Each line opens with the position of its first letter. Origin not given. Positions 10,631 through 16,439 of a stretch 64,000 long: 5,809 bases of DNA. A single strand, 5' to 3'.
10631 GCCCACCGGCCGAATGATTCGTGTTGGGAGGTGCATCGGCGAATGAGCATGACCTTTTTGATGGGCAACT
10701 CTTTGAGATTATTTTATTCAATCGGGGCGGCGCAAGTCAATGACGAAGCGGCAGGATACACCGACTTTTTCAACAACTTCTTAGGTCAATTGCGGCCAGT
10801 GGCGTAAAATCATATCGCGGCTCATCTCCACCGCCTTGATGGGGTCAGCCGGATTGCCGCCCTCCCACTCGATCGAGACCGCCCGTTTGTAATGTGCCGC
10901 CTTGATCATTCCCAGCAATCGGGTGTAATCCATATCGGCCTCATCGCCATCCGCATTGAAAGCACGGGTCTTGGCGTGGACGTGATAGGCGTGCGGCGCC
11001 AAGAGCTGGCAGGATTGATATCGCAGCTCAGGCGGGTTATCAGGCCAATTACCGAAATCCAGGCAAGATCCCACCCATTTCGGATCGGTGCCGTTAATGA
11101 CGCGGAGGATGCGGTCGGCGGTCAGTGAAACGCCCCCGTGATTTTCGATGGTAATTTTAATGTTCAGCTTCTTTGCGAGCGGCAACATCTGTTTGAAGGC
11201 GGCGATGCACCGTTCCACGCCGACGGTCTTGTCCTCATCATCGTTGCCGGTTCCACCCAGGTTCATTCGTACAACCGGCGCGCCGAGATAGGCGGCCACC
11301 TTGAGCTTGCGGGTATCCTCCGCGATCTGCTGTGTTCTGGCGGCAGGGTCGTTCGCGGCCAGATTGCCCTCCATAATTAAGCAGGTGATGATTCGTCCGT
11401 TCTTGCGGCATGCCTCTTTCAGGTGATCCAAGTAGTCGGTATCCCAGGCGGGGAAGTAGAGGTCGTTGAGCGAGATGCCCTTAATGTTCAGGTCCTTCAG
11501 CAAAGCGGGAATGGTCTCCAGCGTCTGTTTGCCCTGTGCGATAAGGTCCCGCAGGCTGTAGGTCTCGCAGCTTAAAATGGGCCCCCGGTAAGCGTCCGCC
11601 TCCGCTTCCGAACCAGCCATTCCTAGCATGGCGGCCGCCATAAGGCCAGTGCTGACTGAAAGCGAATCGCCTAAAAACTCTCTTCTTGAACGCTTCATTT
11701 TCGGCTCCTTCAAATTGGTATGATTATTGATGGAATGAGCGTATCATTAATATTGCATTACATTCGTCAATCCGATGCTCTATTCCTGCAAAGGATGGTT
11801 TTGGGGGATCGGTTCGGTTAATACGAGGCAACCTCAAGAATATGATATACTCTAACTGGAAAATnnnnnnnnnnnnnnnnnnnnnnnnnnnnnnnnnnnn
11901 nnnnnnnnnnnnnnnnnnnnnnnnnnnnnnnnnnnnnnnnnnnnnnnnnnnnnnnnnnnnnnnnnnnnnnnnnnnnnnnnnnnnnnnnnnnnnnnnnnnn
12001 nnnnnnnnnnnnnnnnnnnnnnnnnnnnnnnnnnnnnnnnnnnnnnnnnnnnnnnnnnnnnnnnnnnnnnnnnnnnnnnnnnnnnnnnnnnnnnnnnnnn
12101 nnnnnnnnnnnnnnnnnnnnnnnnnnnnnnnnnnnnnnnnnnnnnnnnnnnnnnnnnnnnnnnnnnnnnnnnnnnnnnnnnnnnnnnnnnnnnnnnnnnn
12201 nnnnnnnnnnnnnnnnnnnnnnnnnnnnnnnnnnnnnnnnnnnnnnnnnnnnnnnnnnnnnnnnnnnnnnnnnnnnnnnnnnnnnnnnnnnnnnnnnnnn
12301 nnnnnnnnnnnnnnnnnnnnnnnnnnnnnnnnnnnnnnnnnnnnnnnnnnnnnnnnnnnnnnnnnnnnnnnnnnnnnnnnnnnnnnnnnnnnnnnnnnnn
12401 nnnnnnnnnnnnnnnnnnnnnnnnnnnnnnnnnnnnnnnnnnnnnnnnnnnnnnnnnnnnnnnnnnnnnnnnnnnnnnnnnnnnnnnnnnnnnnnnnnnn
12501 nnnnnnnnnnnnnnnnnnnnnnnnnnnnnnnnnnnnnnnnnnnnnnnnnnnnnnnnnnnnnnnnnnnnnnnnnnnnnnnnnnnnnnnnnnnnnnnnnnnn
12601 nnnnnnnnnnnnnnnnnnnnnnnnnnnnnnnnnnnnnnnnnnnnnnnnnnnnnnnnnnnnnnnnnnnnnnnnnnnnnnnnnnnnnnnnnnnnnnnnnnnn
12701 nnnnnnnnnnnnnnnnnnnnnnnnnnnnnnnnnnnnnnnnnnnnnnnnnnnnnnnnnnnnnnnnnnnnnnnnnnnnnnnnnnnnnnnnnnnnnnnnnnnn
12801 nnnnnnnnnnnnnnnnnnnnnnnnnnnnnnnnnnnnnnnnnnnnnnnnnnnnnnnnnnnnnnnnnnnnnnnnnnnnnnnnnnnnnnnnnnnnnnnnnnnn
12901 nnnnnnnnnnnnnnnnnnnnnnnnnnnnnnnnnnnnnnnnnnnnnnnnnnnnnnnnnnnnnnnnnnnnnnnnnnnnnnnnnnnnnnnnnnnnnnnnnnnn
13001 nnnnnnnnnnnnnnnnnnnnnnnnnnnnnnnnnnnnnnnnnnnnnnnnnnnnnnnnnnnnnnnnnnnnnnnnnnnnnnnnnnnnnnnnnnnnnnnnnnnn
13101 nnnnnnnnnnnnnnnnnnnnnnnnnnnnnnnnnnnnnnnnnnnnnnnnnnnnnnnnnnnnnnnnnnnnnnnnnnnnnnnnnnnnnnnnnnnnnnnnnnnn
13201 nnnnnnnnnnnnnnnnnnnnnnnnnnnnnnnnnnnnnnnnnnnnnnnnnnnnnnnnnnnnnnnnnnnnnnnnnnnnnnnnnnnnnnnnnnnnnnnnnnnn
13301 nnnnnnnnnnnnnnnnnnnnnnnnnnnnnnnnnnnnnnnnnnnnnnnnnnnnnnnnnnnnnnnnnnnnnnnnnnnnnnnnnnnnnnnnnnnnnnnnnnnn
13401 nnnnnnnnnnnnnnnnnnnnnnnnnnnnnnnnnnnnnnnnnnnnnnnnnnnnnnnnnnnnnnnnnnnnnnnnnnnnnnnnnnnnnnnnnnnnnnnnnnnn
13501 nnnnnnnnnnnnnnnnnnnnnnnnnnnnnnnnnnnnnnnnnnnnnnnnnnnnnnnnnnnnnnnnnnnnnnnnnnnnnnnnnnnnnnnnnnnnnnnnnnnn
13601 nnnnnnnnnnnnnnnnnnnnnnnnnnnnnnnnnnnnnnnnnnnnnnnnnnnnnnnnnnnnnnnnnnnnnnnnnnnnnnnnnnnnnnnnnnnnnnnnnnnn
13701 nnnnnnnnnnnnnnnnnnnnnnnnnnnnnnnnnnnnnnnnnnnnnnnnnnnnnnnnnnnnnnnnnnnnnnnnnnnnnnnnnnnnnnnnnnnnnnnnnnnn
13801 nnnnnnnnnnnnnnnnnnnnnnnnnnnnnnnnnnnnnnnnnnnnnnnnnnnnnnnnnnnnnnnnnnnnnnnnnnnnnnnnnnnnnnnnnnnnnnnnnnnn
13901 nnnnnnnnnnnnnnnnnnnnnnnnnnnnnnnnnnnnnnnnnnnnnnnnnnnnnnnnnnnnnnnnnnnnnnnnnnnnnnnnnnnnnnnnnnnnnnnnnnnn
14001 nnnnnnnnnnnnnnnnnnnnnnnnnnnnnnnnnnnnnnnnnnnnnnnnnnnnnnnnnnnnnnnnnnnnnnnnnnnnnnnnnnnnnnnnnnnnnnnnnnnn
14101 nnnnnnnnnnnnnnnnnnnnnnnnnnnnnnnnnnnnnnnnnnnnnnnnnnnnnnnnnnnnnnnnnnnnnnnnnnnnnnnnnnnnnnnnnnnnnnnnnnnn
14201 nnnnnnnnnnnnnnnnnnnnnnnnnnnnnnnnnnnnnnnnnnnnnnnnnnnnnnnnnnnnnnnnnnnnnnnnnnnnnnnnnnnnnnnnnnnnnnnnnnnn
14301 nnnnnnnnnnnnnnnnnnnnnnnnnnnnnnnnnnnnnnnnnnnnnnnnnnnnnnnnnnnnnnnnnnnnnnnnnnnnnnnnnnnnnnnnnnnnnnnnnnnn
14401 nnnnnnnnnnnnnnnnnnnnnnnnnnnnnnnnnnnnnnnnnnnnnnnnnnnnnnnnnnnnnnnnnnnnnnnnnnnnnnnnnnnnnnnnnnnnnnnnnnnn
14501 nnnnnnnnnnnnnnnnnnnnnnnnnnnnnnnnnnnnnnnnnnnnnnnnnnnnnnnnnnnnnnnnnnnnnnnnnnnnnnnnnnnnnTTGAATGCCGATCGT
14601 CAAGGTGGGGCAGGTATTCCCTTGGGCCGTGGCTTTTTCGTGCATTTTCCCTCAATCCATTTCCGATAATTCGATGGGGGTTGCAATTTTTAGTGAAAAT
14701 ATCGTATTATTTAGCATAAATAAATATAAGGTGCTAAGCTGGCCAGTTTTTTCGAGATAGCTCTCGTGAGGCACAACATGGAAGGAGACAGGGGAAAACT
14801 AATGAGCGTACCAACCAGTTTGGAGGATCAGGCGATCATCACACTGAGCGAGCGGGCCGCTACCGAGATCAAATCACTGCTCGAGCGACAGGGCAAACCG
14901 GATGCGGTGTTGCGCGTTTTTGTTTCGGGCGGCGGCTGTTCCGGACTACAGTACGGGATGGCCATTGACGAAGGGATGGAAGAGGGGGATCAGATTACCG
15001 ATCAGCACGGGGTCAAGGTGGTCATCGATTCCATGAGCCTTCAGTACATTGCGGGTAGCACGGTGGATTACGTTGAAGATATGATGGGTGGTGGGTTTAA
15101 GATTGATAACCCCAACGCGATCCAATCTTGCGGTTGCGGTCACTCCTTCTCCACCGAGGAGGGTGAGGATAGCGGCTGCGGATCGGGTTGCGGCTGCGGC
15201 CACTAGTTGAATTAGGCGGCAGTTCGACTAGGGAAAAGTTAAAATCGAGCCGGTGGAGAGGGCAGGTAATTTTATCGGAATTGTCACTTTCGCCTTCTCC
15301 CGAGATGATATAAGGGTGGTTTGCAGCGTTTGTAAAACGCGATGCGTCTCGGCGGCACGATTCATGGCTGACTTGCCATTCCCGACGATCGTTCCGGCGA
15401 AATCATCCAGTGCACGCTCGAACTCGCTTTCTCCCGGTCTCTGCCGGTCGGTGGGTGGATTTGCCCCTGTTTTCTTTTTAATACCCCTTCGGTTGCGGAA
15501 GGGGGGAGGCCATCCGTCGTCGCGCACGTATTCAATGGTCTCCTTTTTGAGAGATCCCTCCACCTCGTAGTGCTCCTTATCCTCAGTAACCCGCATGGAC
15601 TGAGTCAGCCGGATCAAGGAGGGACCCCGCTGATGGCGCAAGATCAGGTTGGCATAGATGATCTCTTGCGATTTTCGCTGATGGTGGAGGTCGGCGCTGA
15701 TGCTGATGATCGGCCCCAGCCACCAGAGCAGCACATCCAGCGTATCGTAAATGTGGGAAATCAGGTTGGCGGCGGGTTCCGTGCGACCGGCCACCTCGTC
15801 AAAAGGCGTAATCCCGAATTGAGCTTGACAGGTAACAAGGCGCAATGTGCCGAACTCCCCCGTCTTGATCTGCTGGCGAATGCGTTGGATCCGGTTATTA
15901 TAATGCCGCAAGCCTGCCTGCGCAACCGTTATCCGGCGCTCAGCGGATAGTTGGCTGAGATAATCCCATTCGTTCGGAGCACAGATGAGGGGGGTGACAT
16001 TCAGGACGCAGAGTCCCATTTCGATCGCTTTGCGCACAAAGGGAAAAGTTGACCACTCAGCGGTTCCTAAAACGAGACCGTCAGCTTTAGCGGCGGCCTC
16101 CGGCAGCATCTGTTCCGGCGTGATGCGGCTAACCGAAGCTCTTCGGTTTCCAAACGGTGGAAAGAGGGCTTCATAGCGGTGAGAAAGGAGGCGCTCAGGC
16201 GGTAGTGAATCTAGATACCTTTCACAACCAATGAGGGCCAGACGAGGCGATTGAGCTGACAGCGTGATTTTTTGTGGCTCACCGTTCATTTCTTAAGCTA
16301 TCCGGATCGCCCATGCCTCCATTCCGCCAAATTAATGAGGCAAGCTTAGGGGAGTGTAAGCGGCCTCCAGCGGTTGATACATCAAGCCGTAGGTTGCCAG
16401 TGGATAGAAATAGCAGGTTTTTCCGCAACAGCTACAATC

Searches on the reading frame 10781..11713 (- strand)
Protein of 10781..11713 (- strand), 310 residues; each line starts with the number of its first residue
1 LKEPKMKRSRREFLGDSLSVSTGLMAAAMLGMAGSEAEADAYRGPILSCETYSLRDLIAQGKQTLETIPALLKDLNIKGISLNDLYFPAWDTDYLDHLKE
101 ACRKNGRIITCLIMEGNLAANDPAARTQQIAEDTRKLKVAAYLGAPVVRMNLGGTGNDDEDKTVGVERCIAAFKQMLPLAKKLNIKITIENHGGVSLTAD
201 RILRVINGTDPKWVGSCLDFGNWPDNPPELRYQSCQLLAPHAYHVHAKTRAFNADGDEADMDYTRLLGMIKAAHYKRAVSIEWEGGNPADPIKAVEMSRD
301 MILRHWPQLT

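Call 13: search_protein_families(library=pfam, proteins=[window:10781-11713:-], max_evalue=0.00001)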
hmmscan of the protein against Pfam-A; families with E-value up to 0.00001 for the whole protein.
window:10781-11713:- (310 aa): 1 family
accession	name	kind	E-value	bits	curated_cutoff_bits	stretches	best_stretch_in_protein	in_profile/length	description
PF01261.30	AP_endonuc_2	-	8.6e-28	98.1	31.1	1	70-292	2-236/249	Xylose isomerase-like TIM barrel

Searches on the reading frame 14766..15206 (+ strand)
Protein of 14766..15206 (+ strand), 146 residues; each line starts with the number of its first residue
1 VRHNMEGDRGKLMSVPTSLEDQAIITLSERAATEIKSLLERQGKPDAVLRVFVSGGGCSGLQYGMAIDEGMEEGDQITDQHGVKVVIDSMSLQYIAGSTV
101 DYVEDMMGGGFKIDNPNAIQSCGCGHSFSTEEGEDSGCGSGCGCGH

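Call 13: search_protein_families(library=pfam, proteins=[window:14766-15206:+], max_evalue=0.00001)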
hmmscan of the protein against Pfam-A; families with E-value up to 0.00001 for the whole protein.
window:14766-15206:+ (146 aa): 1 family
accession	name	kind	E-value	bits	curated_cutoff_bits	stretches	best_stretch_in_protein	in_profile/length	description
PF01521.26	Fe-S_biosyn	-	2.1e-20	73.4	26.3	1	25-125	3-109/110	Iron-sulphur cluster biosynthesis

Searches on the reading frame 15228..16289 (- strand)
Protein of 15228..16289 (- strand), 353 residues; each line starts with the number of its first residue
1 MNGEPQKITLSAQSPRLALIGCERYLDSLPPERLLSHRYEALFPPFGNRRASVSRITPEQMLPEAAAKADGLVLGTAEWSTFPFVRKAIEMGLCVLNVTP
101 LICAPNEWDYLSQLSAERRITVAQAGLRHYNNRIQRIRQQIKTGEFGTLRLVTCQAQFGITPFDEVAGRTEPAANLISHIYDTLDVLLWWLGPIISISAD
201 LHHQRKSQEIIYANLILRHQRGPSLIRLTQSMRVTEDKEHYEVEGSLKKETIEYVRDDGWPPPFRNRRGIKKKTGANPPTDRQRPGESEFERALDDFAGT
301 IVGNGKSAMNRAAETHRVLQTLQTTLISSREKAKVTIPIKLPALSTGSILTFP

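Call 13: search_protein_families(library=pfam, proteins=[window:15228-16289:-], max_evalue=0.00001)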
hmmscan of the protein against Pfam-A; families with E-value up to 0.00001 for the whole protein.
window:15228-16289:- (353 aa): 1 family
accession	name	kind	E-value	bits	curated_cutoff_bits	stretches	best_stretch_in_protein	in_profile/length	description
PF22725.1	GFO_IDH_MocA_C3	-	3.8e-06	27.4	27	1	134-246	1-119/124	GFO/IDH/MocA C-terminal domain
